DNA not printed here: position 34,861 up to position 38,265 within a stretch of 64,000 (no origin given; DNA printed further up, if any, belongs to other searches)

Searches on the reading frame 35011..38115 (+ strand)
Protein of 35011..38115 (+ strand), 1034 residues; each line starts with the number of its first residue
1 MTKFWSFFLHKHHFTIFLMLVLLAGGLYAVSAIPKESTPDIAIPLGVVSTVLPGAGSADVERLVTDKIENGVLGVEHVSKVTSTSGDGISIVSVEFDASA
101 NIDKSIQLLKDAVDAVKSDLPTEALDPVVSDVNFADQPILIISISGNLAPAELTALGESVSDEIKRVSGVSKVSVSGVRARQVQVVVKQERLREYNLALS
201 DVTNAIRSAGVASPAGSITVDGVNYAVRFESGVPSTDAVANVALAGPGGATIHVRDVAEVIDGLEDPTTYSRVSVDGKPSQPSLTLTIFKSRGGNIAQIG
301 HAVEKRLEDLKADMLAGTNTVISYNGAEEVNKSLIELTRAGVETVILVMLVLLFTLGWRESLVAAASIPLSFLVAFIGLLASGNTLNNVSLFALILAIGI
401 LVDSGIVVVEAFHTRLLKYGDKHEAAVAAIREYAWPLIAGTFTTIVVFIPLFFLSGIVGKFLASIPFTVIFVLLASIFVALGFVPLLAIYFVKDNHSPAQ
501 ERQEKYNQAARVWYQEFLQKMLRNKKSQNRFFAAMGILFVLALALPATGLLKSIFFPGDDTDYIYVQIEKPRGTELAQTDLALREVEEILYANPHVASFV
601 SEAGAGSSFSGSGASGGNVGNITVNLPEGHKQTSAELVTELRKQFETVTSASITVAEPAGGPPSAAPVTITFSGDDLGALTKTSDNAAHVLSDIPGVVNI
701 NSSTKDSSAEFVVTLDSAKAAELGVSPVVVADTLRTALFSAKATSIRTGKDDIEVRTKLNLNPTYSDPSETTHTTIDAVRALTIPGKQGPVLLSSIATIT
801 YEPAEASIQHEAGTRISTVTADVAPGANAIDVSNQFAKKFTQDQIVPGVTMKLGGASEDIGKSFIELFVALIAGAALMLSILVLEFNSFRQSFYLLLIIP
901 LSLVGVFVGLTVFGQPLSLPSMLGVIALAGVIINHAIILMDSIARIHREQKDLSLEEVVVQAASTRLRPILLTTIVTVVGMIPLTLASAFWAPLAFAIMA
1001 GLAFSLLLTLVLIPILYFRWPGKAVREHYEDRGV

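Call 44: search_protein_families(library=pfam, proteins=[window:35011-38115:+], max_evalue=0.0001)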
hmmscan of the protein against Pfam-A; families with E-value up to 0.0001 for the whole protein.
window:35011-38115:+ (1034 aa): 2 families
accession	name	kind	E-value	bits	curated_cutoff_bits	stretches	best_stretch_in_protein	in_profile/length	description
PF00873.25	ACR_tran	-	2.9e-186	621.6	28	1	5-1018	2-1018/1021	AcrB/AcrD/AcrF family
PF02355.23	SecD_SecF_C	-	3.5e-05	23.7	20.5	0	859-1006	24-172/189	Protein export membrane protein SecD/SecF, C-terminal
